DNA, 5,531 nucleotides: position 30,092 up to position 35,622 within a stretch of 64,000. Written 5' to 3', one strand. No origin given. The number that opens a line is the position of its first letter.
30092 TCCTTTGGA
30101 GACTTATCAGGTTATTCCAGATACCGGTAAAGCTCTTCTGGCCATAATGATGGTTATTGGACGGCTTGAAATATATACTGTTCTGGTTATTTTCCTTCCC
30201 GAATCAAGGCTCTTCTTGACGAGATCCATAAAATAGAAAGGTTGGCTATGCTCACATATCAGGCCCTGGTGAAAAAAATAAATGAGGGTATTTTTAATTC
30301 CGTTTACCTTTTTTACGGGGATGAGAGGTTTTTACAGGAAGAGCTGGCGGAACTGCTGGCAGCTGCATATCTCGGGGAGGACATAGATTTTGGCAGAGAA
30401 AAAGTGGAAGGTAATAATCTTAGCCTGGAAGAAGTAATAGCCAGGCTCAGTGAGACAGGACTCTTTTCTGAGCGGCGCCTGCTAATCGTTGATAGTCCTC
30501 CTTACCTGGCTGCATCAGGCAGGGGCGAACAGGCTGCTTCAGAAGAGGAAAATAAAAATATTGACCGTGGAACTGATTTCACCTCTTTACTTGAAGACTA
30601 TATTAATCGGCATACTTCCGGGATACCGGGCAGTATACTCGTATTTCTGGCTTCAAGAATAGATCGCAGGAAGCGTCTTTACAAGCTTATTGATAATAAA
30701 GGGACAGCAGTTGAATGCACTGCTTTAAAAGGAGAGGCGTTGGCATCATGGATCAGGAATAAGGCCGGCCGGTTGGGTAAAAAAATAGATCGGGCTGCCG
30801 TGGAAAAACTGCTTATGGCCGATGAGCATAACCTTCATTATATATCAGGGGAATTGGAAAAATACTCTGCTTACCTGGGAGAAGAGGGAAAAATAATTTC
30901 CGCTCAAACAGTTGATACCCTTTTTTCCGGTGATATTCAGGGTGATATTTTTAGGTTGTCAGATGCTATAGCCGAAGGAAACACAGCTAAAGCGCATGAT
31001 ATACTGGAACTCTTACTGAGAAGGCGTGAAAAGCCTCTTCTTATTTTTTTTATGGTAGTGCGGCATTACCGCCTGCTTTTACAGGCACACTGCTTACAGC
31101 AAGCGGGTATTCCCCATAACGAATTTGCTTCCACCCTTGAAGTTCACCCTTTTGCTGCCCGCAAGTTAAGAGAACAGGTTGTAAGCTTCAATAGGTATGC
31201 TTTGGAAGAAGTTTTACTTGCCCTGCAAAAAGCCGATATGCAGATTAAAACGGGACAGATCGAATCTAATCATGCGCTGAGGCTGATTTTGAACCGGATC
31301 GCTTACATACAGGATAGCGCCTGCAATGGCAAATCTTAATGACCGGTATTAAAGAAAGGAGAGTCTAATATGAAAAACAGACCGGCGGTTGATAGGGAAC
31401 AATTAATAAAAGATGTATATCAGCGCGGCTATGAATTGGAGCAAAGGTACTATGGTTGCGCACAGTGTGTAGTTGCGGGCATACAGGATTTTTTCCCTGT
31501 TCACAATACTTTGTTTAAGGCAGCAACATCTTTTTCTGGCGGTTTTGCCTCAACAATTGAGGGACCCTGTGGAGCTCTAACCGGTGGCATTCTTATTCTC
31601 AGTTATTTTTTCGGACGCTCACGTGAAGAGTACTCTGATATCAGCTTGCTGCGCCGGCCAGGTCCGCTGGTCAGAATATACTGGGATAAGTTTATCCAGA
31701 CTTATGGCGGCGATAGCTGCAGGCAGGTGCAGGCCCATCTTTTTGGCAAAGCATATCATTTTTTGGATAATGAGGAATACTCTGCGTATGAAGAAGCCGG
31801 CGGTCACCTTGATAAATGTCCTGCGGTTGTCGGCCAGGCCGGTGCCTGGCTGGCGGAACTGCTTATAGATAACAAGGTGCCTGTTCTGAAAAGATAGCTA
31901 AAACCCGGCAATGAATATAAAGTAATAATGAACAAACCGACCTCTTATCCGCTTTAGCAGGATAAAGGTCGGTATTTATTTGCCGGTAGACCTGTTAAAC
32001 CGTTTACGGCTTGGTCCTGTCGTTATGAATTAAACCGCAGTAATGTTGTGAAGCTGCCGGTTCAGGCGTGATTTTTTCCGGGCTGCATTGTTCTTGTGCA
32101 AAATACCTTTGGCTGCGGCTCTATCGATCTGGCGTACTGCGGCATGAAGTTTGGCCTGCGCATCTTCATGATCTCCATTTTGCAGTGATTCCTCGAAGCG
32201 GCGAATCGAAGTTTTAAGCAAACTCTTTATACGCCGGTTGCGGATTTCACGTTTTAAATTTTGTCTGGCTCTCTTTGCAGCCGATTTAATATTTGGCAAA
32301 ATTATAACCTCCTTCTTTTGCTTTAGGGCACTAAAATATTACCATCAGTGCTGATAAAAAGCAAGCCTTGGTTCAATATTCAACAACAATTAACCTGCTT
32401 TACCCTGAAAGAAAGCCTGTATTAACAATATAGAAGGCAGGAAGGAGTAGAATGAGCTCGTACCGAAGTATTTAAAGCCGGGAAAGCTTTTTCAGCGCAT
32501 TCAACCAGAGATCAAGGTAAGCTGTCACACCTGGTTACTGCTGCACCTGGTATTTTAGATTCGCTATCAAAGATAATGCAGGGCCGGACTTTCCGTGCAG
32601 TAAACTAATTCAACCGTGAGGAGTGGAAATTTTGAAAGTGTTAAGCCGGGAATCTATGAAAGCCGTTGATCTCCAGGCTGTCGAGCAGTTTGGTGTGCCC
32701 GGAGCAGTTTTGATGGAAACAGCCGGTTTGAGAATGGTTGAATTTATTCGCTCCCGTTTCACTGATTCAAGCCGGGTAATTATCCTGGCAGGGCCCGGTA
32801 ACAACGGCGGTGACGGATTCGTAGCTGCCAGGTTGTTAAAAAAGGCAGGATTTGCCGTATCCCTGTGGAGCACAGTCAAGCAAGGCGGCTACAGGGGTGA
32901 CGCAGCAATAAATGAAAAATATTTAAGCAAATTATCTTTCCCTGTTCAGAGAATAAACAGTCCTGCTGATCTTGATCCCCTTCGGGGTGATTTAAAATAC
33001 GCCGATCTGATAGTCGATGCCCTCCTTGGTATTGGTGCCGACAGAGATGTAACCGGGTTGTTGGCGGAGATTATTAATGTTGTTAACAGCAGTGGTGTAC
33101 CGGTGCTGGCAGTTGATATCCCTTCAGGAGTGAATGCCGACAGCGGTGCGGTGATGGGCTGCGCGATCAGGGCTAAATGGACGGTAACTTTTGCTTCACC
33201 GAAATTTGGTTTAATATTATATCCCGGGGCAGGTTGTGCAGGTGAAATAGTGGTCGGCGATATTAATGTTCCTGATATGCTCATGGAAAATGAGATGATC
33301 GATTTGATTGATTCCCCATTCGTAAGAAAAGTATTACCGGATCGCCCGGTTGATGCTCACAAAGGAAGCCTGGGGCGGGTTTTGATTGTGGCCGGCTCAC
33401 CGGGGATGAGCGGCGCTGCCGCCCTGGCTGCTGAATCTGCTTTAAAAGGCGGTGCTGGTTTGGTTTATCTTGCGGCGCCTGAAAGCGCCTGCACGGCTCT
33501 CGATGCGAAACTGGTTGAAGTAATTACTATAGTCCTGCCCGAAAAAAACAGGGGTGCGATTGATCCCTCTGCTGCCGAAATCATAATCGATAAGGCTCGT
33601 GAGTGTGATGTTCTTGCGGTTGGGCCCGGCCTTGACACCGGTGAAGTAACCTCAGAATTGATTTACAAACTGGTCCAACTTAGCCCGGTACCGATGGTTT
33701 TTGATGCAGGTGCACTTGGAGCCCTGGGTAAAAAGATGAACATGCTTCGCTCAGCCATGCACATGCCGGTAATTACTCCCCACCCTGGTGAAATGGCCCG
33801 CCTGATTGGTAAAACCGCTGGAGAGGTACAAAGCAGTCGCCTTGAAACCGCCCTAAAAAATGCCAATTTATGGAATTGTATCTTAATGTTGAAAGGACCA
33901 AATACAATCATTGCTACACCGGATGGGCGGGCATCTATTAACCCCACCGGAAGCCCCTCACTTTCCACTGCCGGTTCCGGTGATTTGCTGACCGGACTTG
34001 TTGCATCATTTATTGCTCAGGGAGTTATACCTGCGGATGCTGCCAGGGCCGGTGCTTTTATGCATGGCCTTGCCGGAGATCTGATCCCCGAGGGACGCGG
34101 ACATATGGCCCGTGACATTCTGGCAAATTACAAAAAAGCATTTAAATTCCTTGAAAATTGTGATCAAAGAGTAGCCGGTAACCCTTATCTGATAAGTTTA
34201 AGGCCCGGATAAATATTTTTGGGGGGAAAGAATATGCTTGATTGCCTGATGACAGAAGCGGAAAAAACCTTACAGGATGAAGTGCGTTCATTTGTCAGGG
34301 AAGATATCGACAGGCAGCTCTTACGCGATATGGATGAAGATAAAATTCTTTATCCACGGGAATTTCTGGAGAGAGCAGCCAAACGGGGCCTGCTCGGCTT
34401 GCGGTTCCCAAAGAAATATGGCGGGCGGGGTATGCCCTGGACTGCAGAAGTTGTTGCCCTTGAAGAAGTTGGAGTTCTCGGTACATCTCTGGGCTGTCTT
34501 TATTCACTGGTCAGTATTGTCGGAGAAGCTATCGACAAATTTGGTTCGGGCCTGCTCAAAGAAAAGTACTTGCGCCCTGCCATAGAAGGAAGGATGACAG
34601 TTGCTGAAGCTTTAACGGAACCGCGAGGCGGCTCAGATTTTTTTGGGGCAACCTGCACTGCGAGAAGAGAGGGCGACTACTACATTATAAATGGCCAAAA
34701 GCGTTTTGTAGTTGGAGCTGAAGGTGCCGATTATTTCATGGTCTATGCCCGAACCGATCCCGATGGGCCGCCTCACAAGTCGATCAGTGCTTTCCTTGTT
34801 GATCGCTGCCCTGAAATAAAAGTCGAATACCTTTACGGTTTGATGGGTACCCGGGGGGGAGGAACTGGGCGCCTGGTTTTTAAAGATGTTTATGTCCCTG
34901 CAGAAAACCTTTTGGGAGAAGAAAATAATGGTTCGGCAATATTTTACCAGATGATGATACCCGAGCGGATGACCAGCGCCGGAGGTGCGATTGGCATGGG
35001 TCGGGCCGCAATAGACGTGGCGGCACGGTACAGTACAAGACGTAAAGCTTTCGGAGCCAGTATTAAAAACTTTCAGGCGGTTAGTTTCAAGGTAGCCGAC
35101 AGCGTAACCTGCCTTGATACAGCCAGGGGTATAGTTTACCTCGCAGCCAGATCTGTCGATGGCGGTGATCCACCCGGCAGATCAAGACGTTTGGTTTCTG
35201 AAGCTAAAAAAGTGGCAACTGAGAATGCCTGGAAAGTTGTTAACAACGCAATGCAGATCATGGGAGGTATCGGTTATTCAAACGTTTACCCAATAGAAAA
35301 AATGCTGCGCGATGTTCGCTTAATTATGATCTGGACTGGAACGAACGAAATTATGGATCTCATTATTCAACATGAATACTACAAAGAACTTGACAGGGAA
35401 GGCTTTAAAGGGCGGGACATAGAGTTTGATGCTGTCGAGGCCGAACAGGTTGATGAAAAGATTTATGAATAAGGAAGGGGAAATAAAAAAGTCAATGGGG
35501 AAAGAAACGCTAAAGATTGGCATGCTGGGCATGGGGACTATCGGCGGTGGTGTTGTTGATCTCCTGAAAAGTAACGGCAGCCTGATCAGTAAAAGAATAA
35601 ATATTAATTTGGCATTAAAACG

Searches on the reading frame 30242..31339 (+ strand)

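Call 55: search_protein_families(library=pfam, proteins=[window:30242-31339:+], max_evalue=1e-10)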
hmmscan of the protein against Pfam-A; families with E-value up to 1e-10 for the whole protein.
window:30242-31339:+ (365 aa): 1 family
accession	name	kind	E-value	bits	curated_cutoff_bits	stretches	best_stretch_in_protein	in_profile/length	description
PF21694.2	DNA_pol3_delta_C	-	8.4e-29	100.5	27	1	235-351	3-119/121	DNA polymerase III delta subunit, C-terminal domain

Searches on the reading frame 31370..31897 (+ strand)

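Call 55: search_protein_families(library=pfam, proteins=[window:31370-31897:+], max_evalue=1e-10)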
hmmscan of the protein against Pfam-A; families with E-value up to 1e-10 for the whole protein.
window:31370-31897:+ (175 aa): 1 family
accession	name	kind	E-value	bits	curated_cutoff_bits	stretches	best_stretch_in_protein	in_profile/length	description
PF09719.15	C_GCAxxG_C_C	-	2.1e-18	67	27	1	28-163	1-117/118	Putative redox-active protein (C_GCAxxG_C_C)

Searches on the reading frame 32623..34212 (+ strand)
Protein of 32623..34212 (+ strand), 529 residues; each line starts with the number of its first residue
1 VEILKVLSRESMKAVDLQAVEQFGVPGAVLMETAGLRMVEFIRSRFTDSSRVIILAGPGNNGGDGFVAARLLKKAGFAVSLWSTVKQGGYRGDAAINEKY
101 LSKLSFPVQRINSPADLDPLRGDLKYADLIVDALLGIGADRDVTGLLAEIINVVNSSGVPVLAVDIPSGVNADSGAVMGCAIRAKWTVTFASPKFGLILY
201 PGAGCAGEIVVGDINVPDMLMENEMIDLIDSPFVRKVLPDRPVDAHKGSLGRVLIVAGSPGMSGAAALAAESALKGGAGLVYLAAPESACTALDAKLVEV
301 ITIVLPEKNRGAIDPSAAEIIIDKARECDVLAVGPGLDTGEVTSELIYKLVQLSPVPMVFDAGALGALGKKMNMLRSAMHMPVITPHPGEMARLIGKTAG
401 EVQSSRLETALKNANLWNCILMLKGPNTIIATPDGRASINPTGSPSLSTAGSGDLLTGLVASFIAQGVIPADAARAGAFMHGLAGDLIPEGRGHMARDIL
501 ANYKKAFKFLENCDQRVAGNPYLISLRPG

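Call 36: search_protein_families(library=pfam, proteins=[window:32623-34212:+], max_evalue=1e-8)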
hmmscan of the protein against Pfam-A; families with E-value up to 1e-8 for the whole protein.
window:32623-34212:+ (529 aa): 2 families
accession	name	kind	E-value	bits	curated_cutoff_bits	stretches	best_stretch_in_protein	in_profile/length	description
PF01256.23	Carb_kinase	-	5e-50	170.7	27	1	253-497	1-233/242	NAD(P)H-hydrate dehydratase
PF03853.21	YjeF_N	-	3.3e-47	161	24.9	1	28-195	2-168/169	YjeF-related protein N-terminus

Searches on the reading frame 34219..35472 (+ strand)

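Call 36: search_protein_families(library=pfam, proteins=[window:34219-35472:+], max_evalue=1e-8)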
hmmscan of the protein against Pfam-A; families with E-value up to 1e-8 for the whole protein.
window:34219-35472:+ (417 aa): 4 families
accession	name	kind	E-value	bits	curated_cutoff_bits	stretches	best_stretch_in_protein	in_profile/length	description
PF00441.29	Acyl-CoA_dh_1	-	1.1e-32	113.7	22.4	1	237-385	2-147/150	Acyl-CoA dehydrogenase, C-terminal domain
PF02771.21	Acyl-CoA_dh_N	-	1.9e-23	83.4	22.9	1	12-124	1-112/113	Acyl-CoA dehydrogenase, N-terminal domain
PF02770.24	Acyl-CoA_dh_M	-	1.1e-19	70.8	33.3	1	130-224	2-97/97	Acyl-CoA dehydrogenase, middle domain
PF08028.16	Acyl-CoA_dh_2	-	1.7e-16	61.2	22.7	1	253-376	3-133/134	Acyl-CoA dehydrogenase, C-terminal domain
